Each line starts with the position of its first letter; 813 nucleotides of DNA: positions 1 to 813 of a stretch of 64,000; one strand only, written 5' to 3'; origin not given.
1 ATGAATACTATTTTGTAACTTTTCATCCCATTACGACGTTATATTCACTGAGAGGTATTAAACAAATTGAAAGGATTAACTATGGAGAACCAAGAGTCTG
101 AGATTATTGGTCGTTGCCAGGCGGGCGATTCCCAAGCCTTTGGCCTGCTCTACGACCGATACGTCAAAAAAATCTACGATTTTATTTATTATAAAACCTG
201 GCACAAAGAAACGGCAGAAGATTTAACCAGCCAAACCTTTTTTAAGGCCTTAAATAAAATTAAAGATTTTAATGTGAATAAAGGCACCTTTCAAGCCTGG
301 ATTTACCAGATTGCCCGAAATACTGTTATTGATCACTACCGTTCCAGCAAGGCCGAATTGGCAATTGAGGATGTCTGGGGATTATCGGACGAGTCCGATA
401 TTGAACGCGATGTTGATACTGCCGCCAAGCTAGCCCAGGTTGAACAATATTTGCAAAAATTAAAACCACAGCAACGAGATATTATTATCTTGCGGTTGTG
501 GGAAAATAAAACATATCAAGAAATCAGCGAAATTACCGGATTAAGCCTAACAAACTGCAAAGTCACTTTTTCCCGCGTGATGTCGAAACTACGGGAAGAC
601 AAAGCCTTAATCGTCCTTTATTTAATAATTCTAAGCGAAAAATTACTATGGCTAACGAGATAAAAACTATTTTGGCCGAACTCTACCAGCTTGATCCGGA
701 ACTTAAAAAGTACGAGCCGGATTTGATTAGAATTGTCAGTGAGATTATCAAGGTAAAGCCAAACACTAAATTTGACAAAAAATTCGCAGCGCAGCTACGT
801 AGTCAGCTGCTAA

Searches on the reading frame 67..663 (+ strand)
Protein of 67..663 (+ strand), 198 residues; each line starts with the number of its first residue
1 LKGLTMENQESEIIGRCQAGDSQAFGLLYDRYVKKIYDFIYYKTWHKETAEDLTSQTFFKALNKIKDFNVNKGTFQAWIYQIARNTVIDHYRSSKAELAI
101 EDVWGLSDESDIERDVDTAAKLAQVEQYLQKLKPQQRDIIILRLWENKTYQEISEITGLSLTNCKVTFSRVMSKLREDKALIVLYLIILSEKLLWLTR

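Call 71: search_protein_families(library=ncbifam, proteins=[window:67-663:+], max_evalue=1e-8)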
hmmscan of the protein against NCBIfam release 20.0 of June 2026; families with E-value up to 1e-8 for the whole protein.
window:67-663:+ (198 aa): 60 families (the best 25 are shown)
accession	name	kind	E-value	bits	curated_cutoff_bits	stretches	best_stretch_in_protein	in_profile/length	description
TIGR02952.1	Sig70_famx2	equivalog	1.3e-36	126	206.45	1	15-176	3-167/170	ECF subfamily RNA polymerase sigma factor, BldN family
NF009166.1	PRK12513.1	equivalog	3e-28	98.8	206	1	7-178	6-185/193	RNA polymerase sigma factor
TIGR02950.1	SigM_subfam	subfamily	1.2e-26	93.4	147.95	1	28-177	5-156/159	RNA polymerase sigma factor, SigM family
TIGR02937.1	sigma70-ECF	superfamily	5.8e-26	91.1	42.9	1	24-177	2-163/165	sigma-70 family RNA polymerase sigma factor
TIGR02985.1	Sig70_bacteroi1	subfamily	2.8e-22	79.7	126.4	1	23-177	1-160/162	RNA polymerase sigma-70 factor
NF058625.1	sigma_PG0214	equivalog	3.6e-22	78.9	130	1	32-178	13-160/170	GFO_1088 family ECF-type sigma factor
NF007215.0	PRK09637.1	equivalog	6.1e-21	75.2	212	1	28-177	6-152/181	RNA polymerase sigma factor SigZ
NF007223.0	PRK09641.1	equivalog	6.3e-21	75.1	209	1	6-176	1-181/187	RNA polymerase sigma factor SigW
TIGR02959.1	SigZ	equivalog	8.6e-21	74.5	168.65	1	30-177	2-146/170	RNA polymerase sigma factor SigZ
NF007216.0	PRK09638.1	equivalog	1e-20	74.2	194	1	7-170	2-165/180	RNA polymerase sigma factor SigY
NF007222.0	PRK09640.1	equivalog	1.1e-19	70.7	194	1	22-178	25-181/188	RNA polymerase sigma factor SigX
TIGR02948.1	SigW_bacill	equivalog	2.5e-19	70.1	243.1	1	8-177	3-182/187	RNA polymerase sigma factor SigW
NF009171.0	PRK12518.1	equivalog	8.8e-19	68.1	208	1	7-168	11-173/191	RNA polymerase sigma factor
NF009172.0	PRK12519.1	subfamily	9.1e-19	67.7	222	1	7-177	13-187/194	RNA polymerase sigma factor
NF009193.0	PRK12541.1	equivalog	1.1e-18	68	171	1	23-177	5-158/161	RNA polymerase sigma factor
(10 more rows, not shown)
